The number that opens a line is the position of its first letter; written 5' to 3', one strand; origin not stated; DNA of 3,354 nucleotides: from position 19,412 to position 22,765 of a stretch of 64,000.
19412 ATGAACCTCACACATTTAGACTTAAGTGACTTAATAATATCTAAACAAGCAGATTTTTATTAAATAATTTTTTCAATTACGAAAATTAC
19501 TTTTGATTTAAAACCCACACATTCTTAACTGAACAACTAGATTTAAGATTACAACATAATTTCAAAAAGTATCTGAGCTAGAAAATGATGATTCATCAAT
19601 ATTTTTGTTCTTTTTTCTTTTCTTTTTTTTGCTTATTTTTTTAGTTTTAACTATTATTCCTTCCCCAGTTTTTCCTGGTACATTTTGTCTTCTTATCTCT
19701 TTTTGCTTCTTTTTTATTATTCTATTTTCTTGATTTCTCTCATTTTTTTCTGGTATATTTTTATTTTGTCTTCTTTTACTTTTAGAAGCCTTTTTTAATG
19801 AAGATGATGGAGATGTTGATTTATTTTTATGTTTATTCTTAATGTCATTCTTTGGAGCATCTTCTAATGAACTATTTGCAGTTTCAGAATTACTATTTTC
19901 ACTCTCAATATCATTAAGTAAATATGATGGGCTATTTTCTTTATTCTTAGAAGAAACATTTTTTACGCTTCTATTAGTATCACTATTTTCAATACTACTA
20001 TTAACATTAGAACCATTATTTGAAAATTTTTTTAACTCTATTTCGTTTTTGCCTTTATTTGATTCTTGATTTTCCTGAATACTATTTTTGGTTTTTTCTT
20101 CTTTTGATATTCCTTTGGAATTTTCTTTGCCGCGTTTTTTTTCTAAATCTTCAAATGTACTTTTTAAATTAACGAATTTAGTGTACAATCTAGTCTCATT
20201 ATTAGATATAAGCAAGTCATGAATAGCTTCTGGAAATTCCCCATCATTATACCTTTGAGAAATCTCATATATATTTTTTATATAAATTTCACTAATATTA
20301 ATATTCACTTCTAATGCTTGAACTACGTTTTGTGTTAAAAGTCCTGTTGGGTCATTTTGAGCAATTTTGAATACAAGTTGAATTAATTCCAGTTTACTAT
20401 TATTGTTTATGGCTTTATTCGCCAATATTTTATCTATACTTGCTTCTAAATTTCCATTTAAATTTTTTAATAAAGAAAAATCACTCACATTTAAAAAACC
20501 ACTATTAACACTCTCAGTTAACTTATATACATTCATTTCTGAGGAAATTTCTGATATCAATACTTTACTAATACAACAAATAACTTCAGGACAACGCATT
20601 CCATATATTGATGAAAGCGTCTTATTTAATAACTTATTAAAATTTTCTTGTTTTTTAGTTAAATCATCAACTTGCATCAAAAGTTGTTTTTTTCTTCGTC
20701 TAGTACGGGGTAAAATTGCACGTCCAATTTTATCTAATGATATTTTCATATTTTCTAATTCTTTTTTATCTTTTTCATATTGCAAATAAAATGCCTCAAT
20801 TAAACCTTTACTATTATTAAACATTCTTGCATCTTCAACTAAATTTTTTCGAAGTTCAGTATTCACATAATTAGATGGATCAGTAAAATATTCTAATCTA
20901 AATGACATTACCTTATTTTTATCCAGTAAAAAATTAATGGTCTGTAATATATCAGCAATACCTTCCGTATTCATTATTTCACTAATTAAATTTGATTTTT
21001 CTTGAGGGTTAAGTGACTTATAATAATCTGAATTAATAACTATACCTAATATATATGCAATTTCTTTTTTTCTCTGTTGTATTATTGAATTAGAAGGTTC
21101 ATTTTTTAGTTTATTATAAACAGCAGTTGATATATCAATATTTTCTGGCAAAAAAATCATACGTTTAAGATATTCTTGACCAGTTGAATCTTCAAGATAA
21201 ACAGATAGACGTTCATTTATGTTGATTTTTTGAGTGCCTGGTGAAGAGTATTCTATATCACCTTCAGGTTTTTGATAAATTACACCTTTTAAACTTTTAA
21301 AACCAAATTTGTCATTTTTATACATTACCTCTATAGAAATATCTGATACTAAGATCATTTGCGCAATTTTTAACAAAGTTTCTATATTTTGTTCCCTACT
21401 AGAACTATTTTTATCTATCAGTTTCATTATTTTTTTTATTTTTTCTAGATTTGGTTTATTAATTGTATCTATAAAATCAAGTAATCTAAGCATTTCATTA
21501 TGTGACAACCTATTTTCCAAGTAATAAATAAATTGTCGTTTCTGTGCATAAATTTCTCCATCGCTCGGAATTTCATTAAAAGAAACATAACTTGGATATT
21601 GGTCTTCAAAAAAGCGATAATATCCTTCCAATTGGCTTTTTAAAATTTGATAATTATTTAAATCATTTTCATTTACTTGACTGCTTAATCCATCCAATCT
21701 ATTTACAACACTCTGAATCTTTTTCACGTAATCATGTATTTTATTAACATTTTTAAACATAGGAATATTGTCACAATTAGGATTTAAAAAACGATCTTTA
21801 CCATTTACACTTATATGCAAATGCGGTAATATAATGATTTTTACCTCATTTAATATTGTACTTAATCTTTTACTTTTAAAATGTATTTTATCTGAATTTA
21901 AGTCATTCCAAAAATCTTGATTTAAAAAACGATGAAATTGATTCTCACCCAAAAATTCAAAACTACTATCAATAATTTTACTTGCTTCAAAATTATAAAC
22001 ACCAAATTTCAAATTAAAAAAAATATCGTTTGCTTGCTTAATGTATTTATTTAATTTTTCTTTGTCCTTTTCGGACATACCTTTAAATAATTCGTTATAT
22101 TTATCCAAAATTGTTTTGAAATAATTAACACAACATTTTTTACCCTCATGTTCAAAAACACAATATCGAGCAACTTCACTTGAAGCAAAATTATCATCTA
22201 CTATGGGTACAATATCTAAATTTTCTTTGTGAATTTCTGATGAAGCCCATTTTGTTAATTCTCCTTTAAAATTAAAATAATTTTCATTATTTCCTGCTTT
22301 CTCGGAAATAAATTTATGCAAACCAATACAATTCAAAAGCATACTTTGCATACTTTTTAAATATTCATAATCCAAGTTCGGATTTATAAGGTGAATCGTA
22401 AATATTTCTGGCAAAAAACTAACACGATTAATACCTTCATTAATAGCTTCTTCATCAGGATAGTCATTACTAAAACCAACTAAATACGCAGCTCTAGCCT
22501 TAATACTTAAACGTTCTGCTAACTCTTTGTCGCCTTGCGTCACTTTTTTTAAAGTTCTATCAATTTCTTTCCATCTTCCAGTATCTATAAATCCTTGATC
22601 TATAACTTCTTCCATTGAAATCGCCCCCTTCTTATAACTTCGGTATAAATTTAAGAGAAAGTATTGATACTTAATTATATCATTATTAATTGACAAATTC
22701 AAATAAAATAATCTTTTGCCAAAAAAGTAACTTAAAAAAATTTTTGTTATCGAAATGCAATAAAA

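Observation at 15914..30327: Four tandem, deeply diverged ~1000-aa paralogs with no recognisable domain: candidate undescribed system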

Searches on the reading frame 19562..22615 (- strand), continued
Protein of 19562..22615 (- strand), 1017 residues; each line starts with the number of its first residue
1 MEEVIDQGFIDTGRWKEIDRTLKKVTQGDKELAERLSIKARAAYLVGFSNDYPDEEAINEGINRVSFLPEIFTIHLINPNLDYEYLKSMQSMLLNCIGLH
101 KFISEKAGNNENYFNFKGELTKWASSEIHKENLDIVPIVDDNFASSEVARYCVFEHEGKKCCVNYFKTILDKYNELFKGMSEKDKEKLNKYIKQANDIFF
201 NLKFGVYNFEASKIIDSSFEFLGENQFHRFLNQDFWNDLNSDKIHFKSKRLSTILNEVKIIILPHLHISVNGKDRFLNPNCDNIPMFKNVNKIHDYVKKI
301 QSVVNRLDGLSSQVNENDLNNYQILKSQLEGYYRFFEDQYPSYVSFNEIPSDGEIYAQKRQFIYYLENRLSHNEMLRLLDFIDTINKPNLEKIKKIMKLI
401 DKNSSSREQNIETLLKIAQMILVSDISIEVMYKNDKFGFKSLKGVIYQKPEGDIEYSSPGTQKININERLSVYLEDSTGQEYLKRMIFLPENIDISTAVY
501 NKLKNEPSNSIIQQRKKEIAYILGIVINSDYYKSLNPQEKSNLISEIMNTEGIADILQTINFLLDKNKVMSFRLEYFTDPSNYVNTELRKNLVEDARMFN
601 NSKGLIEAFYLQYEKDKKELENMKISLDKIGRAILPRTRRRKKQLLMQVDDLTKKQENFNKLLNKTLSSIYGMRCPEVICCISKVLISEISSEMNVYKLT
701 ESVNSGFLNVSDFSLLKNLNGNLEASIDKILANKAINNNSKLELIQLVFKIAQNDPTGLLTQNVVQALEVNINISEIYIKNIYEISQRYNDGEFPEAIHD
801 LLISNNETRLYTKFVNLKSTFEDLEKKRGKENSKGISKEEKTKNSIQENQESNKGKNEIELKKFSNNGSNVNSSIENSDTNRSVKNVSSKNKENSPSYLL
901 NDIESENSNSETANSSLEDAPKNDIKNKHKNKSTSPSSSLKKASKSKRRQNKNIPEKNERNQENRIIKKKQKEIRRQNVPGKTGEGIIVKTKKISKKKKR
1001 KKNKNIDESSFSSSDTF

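Call 48: fold_search(model_id=the predicted structure, library=pdb)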
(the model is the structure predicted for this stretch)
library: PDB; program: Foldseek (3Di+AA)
matches with E <= 10: 36; with E <= 0.001: 0
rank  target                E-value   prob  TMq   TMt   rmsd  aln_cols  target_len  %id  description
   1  5ijn_MODEL_1_E        3.5e-01  0.07  0.07  0.06  35.9       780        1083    9  Composite structure of the inner ring of the human nuclear pore complex (32 copies of Nup205) (released 2016-04-27)
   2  5a9q_A                4.6e-01  0.08  0.09  0.08  31.2       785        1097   10  Human nuclear pore complex (released 2015-09-30)
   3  6zbc_A                7.7e-01  0.06  0.07  0.11  38.9       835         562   14  Merozoite surface protein 1 (MSP-1) from Plasmodium falciparum, main conformation (released 2021-05-19)
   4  6zbf_A                8.0e-01  0.05  0.07  0.10  38.8       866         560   13  Merozoite surface protein 1 (MSP-1) from Plasmodium falciparum, alternative conformation 3 (released 2021-05-19)
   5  9blz                  1.2e+00  0.04  0.07  0.04  27.4       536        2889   10  State-1(phi motor) of full-length human dynein-1 in 5mM ATP (released 2025-04-23)
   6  6zbd_A                1.3e+00  0.04  0.07  0.11  39.7       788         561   14  Merozoite surface protein 1 (MSP-1) from Plasmodium falciparum, alternative conformation 2 (released 2021-05-19)
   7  6zbl_A                1.5e+00  0.03  0.07  0.09  38.0       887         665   13  Plasmodium falciparum merozoite surface protein 1 dimer, conformation 2 (released 2021-05-19)
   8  7xsu_A                2.5e+00  0.02  0.07  0.07  40.9       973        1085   11  Cardiac sodium channel in complex with LqhIII (released 2023-11-29)
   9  6o72_A                2.6e+00  0.03  0.08  0.09  33.9       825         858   10  Structure of the TRPM8 cold receptor by single particle electron cryo-microscopy, TC-I 2014-bound state (released 2019-09-18)
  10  8u7o_A                2.7e+00  0.02  0.07  0.08  40.2       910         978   11  WT sea urchin SLC9C1 with 5mM cAMP at pH 6 in Na+ - Grip and Twist (GnT) conformation (released 2025-03-26)
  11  8qoz_A                3.3e+00  0.03  0.06  0.04  29.6       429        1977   10  Cryo-EM Structure of Pre-B+5'ss+ATPgammaS Complex (core part) (released 2024-05-22)
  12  8r09_A                3.3e+00  0.03  0.06  0.03  29.6       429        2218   10  Cryo-EM structure of the cross-exon pre-B+5'ss+ATPgammaS complex (released 2024-05-22)
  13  9bm5                  3.3e+00  0.03  0.07  0.04  29.0       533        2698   10  State-6 of motor domain from full-length human dynein-1 in 5 mM ATP (released 2025-04-23)
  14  6pe4_A                3.3e+00  0.02  0.06  0.08  36.4       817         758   11  Yeast Vo motor in complex with 1 VopQ molecule (released 2020-05-20)
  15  1yg2                  4.1e+00  0.21  0.06  0.29  12.9       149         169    7  Structure of the Vibrio cholerae virulence activator AphA (released 2005-01-11)
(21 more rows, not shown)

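Call 49: find_homologous_proteins(query=P0008, max_evalue=0.01)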
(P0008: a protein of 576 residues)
Query P0008 (576 aa): 1 proteins with E <= 0.01 among 8000 candidates.
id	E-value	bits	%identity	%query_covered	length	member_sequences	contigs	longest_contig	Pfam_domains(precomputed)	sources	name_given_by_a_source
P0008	0.0e+0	1280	100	100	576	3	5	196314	-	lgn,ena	-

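Call 50: search_protein_families(library=padloc, proteins=[window:19562-22615:-, P0005, P0008], max_evalue=1)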
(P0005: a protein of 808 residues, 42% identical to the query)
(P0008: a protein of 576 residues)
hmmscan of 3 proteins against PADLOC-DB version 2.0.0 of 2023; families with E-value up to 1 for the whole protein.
window:19562-22615:- (1017 aa): 0 families

P0005 (808 aa): 0 families

P0008 (576 aa): 0 families

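Call 51: search_protein_families(library=phrogs, proteins=[window:19562-22615:-, P0005, P0008], max_evalue=1)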
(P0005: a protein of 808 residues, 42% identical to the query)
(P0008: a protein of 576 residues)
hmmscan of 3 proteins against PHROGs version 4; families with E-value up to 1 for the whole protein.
window:19562-22615:- (1017 aa): 1 family
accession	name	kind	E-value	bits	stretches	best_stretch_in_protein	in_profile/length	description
phrog_7018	-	unknown function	0.32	12.1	0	526-549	26-49/65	-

P0005 (808 aa): 0 families

P0008 (576 aa): 1 family
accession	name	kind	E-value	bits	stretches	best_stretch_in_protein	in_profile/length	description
phrog_14422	-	unknown function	1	9.5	0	398-461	306-368/401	-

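Call 70: find_related_loci(query=A4, collection=metagenome_contigs, flank=6000)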
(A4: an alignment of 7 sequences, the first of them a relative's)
Query A4 (808 aa) in metagenome_contigs; peptide patterns used: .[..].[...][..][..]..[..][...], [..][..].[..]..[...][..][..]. (x = any residue, [..] = any of these).
144 stretches matched a pattern, but none encodes a relative of the query by tblastn (E <= 1e-3).

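Call 90: search_dna_similar(query=window:20171-22615:-, collection=phages, mode=protein, max_evalue=0.001, max_rows=10)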
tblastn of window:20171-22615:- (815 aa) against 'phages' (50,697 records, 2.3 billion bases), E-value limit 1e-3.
No match.

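Call 91: search_dna_similar(query=window:20171-22615:-, collection=plasmids, mode=protein, max_evalue=0.001, max_rows=10)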
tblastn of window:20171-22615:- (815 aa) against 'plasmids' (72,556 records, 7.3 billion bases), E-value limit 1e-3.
No match.

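Call 96: fold_search(model_id=the predicted structure, library=viral)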
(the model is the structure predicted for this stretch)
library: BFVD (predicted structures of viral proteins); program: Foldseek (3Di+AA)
matches with E <= 10: 151; with E <= 0.001: 0
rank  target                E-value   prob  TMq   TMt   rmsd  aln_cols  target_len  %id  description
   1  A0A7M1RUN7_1          1.1e-02  0.23  0.08  0.08  48.1      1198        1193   12  DNA helicase [uncultured phage cr50_1]
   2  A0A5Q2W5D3            2.7e-02  0.12  0.06  0.05  45.1      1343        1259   11  (no name in the UniProt tables at hand)
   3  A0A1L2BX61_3          2.9e-02  0.21  0.08  0.08  62.6      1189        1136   12  Tape measure protein [Nodularia phage vB_NpeS-2AV2]
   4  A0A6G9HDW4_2          3.3e-02  0.14  0.05  0.05  91.3       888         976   13  Uncharacterized protein [Carcinus maenas virus 1]
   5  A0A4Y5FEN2            6.3e-02  0.14  0.08  0.06  47.0      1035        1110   10  Tape measure protein [Lactobacillus phage 521B]
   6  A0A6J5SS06            1.8e-01  0.08  0.08  0.08  57.9      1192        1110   11  Uncharacterized protein [uncultured Caudovirales phage]
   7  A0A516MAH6            2.3e-01  0.12  0.11  0.09  43.1      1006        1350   11  (no name in the UniProt tables at hand)
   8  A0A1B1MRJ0            2.4e-01  0.13  0.07  0.07  68.5       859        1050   12  A-type inclusion protein [Pteropox virus]
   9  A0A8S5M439            2.4e-01  0.08  0.07  0.08  39.9       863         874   11  Tail tape measure protein [Siphoviridae sp. ct3b712]
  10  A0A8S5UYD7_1          2.5e-01  0.08  0.08  0.06  47.3       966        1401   10  Chromatin remodeling complex ATPase [Phage sp. ctKtV17]
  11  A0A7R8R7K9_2          2.6e-01  0.11  0.08  0.10  44.7       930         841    9  Tape measure protein [Klebsiella phage vB_KaS-Veronica]
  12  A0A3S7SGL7            2.7e-01  0.08  0.07  0.06  54.2      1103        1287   12  (no name in the UniProt tables at hand)
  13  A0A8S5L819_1          2.9e-01  0.12  0.11  0.10  39.4       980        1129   11  Minor tail protein [Siphoviridae sp. ctDmQ3]
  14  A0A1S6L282            3.9e-01  0.08  0.07  0.11  35.1       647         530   11  (no name in the UniProt tables at hand)
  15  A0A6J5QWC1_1          4.0e-01  0.06  0.06  0.06  40.7       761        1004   12  Phage tail tape measure protein [uncultured Caudovirales phage]
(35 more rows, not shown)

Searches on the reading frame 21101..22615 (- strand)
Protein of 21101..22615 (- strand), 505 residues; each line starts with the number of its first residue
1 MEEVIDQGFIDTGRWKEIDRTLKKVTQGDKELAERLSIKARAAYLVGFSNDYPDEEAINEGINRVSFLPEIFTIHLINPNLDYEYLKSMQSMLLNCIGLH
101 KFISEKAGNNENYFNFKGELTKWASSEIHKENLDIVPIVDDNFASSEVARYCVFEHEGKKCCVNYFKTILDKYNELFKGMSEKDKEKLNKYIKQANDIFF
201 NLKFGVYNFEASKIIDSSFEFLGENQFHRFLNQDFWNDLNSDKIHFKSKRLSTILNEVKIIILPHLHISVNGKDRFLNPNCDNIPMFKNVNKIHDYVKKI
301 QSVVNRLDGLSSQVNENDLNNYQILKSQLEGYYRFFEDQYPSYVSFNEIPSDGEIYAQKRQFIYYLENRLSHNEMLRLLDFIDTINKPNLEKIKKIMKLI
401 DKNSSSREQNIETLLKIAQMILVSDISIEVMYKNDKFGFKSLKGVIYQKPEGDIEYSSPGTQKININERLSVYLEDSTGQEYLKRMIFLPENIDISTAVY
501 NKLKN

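Call 66: predict_structure(alignment_id=A5)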
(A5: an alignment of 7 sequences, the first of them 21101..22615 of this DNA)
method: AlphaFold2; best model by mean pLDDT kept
length: 505 residues; sequences in the alignment: 7
mean_pLDDT: 62.6   pTM: 0.53
mean pLDDT of the five models: 62.6, 58.9, 57.2, 53.5, 49.3
residues with pLDDT >= 90: 0; 70-90: 233; 50-70: 126; < 50: 146
segments of 3 or more residues with pLDDT < 50: 1-12, 50-66, 130-132, 143-145, 204-207, 221-232, 268-288, 342-346, 426-464, 476-505
pLDDT, mean of each block of 10 residues (from residue 1): 28 64 66 72 61 40 45 61 73 79 71 80 63 65 55 78 79 76 82 74 51 58 36 63 83 86 57 43 41 72 84 84 79 66 51 79 85 69 73 85 81 78 54 39 37 32 50 53 35 35 33
secondary structure, 60 per line:
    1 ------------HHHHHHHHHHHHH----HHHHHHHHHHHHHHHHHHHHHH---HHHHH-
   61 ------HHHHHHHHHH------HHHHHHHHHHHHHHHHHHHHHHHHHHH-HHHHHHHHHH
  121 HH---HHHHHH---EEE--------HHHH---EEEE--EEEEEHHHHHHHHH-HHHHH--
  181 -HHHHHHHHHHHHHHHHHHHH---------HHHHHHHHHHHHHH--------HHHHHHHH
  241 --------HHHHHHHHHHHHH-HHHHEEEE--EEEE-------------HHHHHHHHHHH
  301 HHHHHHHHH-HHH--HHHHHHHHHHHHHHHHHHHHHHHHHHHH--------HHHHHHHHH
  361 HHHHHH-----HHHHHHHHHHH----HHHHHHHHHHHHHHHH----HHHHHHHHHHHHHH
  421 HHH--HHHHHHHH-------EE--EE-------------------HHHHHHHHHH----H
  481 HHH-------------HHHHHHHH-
elements in order: H13-25 H30-51 H55-59 H67-76 H83-109 H111-122 H126-131 E135-137 H146-149 E153-156 E159-163 H164-172 H174-178 H182-201 H211-224 H233-240 H249-261 H263-266 E267-270 E273-276 H290-309 H316-343 H352-366 H372-382 H387-402 H407-423 H426-433 H466-475 H480-483 H497-504
